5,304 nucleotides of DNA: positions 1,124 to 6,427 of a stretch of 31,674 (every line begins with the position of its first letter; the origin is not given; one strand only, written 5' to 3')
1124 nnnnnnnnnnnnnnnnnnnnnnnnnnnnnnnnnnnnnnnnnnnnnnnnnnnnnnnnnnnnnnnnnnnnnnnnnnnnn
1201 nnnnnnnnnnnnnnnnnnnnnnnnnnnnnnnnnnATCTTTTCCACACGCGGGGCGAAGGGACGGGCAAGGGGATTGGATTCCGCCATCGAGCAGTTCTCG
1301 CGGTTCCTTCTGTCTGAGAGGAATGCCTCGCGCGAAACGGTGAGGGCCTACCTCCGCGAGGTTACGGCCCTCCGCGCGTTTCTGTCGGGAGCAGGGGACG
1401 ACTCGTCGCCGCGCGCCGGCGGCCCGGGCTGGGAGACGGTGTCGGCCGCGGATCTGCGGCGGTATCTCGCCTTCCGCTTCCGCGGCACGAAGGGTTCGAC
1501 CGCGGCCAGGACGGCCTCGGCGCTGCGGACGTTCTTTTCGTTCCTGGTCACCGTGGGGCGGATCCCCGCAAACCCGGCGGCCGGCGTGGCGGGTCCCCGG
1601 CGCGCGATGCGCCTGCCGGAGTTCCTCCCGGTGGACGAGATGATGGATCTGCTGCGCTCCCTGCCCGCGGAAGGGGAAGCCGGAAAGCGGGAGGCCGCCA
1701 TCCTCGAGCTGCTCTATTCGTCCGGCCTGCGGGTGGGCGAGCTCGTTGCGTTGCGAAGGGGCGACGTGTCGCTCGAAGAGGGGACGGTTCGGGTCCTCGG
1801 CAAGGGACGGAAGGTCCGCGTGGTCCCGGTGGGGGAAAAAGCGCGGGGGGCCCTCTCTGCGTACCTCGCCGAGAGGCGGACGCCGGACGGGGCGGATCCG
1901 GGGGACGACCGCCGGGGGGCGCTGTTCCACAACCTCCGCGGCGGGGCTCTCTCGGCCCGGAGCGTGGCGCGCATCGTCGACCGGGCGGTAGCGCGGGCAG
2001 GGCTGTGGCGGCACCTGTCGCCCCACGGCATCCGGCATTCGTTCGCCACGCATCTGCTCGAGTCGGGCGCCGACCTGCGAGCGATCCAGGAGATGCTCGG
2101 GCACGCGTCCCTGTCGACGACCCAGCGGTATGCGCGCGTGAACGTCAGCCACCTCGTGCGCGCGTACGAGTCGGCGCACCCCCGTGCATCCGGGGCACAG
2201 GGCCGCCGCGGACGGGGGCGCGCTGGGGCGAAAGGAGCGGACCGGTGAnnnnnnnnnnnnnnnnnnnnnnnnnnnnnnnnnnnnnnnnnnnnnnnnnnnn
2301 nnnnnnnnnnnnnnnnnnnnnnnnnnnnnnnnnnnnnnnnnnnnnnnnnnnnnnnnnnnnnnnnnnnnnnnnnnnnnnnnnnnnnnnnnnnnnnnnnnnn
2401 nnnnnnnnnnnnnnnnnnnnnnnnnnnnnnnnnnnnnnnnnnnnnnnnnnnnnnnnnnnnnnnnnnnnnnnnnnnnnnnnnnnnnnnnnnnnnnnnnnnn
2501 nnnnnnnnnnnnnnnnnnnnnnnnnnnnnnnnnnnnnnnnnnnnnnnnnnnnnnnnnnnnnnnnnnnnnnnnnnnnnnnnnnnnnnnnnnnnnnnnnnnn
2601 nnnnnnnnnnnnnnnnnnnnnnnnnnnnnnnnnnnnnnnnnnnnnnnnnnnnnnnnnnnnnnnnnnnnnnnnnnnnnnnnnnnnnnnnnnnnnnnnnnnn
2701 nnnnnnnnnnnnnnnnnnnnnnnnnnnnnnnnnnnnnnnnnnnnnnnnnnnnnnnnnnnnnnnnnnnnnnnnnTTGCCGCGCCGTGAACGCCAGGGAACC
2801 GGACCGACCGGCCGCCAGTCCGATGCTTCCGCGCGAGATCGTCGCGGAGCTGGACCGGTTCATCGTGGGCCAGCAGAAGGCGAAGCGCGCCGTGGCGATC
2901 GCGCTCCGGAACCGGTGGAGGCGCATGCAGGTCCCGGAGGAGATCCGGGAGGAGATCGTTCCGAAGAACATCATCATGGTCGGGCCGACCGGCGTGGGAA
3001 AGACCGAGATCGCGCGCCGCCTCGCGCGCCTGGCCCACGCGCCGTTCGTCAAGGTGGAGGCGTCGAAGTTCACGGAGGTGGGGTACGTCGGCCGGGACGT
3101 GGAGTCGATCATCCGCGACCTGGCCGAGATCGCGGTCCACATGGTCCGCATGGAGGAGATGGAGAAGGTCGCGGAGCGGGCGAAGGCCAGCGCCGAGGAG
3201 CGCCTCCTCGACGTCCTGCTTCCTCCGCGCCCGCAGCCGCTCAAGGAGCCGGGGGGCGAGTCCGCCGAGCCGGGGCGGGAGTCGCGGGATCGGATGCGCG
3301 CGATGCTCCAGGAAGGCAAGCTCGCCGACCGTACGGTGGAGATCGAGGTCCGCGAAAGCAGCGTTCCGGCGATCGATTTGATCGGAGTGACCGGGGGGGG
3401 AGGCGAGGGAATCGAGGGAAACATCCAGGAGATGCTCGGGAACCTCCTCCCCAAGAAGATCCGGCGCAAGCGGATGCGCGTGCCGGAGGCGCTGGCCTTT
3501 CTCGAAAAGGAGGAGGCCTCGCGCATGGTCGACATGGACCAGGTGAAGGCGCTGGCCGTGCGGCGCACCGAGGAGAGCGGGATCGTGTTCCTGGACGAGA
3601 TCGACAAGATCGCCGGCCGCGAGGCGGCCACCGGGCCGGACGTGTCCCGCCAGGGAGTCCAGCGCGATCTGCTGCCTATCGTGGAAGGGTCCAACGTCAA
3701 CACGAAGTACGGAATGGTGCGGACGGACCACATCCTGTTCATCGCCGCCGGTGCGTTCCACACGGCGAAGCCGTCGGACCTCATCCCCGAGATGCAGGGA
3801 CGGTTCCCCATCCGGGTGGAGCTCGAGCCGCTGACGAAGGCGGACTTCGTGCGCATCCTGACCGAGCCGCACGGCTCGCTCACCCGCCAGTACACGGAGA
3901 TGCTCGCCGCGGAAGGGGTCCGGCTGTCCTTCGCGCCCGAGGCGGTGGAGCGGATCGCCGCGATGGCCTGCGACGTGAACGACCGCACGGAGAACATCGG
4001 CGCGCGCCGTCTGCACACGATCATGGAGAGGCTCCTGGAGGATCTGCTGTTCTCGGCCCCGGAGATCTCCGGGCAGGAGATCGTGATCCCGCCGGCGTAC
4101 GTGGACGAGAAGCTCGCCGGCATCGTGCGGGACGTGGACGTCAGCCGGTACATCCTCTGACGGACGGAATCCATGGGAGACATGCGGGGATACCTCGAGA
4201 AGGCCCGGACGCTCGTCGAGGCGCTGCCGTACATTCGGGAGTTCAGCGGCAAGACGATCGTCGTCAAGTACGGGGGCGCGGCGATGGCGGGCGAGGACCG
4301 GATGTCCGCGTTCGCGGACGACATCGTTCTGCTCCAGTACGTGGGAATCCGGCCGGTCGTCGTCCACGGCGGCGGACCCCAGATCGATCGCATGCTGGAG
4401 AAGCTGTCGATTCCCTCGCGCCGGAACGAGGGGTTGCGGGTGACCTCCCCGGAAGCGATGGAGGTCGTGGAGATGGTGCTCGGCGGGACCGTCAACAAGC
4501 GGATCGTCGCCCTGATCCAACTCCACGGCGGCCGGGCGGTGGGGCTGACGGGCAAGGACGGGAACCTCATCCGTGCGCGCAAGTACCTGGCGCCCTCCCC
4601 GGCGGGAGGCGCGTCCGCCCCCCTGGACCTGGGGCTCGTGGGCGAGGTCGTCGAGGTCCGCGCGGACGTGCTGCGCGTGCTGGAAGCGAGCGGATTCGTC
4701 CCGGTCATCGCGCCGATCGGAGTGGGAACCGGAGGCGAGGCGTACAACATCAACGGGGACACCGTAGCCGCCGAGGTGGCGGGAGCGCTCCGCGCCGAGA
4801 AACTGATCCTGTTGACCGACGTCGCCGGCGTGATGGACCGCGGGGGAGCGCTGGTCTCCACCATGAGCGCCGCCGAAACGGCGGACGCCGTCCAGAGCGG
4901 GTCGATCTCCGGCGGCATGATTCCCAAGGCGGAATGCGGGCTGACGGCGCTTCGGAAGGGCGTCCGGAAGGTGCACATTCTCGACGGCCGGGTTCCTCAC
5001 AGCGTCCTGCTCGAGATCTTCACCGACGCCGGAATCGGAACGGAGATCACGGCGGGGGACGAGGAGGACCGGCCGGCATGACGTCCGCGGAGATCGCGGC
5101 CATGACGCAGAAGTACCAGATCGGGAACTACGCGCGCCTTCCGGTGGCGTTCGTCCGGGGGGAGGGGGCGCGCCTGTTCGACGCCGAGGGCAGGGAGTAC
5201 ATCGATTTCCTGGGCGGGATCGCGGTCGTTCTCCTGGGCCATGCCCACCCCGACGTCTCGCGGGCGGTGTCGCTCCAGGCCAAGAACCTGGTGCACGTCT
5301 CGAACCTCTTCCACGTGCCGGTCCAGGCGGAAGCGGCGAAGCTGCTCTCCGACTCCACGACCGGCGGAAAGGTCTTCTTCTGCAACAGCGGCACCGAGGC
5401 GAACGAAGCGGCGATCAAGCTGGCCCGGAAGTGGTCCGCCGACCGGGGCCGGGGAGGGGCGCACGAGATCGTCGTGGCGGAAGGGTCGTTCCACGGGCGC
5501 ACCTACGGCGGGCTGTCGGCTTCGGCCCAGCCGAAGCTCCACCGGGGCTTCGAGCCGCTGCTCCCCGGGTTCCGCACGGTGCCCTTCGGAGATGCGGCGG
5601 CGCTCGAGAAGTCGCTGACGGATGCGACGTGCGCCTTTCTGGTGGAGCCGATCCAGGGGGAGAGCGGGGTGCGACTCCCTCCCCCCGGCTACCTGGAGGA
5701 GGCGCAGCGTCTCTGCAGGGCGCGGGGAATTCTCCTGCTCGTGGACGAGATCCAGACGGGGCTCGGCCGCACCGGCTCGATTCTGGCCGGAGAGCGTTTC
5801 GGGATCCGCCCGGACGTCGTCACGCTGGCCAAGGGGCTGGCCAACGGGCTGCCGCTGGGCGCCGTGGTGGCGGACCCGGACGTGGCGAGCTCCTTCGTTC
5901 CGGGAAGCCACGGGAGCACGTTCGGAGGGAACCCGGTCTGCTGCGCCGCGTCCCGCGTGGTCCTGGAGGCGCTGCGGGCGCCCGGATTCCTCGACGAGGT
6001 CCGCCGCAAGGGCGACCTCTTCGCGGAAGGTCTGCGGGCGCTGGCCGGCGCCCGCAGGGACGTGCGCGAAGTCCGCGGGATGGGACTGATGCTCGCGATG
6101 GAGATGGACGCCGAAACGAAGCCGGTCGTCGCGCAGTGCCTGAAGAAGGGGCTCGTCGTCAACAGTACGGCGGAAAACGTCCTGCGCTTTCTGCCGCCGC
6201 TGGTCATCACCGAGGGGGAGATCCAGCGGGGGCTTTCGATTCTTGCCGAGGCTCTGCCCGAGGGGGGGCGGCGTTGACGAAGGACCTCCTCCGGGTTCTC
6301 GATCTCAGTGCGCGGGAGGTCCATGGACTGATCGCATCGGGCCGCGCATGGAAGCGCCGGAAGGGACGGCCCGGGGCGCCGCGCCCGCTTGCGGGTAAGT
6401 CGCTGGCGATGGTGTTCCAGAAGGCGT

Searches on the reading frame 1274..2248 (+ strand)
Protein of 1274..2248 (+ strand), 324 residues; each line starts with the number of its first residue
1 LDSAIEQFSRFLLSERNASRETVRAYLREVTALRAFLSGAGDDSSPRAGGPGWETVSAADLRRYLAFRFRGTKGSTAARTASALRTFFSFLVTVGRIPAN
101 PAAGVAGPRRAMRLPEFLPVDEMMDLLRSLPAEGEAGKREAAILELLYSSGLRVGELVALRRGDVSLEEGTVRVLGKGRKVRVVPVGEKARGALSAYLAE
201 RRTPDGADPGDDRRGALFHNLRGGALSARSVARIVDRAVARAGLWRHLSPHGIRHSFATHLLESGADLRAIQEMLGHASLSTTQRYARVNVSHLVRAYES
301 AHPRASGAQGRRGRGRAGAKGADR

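Call 60: search_protein_families(library=pfam, proteins=[window:1274-2248:+], max_evalue=0.000001)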
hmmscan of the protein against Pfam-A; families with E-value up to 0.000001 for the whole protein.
window:1274-2248:+ (324 aa): 2 families
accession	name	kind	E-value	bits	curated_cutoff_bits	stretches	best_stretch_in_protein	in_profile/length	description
PF00589.27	Phage_integrase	-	2.7e-42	144.9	27.1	1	118-292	3-171/172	Phage integrase family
PF02899.23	Phage_int_SAM_1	-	1.5e-15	57.7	22.3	1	5-92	1-80/83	Phage integrase, N-terminal SAM-like domain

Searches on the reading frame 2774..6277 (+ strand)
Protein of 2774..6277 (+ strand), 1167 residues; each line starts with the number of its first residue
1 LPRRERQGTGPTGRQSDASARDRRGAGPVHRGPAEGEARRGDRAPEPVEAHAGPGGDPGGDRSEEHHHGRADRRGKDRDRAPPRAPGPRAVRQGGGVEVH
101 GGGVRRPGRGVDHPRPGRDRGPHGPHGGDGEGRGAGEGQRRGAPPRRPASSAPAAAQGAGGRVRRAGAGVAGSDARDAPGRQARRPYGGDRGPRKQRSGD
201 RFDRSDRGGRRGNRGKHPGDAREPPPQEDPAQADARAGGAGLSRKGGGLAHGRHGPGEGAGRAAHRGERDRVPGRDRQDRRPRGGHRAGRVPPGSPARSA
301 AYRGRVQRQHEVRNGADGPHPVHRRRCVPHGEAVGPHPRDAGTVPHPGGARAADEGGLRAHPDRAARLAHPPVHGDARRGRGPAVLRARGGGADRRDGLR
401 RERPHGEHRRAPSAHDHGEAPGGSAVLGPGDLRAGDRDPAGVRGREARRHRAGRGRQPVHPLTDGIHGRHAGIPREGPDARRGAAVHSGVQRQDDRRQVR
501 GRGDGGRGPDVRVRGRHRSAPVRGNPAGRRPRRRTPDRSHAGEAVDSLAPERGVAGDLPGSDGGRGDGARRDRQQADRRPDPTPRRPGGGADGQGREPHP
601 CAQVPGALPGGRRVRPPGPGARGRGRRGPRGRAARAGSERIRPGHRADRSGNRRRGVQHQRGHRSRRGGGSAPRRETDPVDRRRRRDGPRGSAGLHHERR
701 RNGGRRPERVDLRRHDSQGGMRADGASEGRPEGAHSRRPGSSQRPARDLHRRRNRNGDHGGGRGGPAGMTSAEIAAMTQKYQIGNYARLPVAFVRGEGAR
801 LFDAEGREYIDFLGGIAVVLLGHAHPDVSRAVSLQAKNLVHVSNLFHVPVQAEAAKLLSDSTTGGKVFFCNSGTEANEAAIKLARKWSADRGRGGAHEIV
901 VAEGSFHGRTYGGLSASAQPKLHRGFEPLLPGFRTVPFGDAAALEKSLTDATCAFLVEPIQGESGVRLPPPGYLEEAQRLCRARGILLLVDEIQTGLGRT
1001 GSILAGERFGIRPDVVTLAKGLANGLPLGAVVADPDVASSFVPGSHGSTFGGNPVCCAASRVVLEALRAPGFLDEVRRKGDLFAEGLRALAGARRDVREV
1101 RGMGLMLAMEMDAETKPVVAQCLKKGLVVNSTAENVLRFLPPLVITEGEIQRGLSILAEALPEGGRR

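Call 60: search_protein_families(library=pfam, proteins=[window:2774-6277:+], max_evalue=0.000001)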
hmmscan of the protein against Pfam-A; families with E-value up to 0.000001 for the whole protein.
window:2774-6277:+ (1167 aa): 1 family
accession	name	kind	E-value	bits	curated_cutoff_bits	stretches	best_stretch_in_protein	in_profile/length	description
PF00202.27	Aminotran_3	-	1.5e-114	383.2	30.5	1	787-1161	7-403/403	Aminotransferase class-III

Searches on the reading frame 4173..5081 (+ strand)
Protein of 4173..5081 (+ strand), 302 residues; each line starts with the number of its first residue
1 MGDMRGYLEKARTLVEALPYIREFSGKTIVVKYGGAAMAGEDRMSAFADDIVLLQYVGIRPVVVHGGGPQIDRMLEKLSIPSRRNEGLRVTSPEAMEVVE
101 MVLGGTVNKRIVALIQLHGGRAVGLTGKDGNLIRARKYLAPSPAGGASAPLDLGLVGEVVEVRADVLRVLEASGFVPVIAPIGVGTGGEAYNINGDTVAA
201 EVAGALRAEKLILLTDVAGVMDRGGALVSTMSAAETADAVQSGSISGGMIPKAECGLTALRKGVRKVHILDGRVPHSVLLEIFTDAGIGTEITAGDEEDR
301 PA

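Call 60: search_protein_families(library=pfam, proteins=[window:4173-5081:+], max_evalue=0.000001)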
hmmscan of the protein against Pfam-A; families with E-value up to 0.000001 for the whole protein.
window:4173-5081:+ (302 aa): 1 family
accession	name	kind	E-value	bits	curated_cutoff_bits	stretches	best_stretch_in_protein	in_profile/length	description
PF00696.33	AA_kinase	-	2e-52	178.7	24.9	1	27-271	1-234/234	Amino acid kinase family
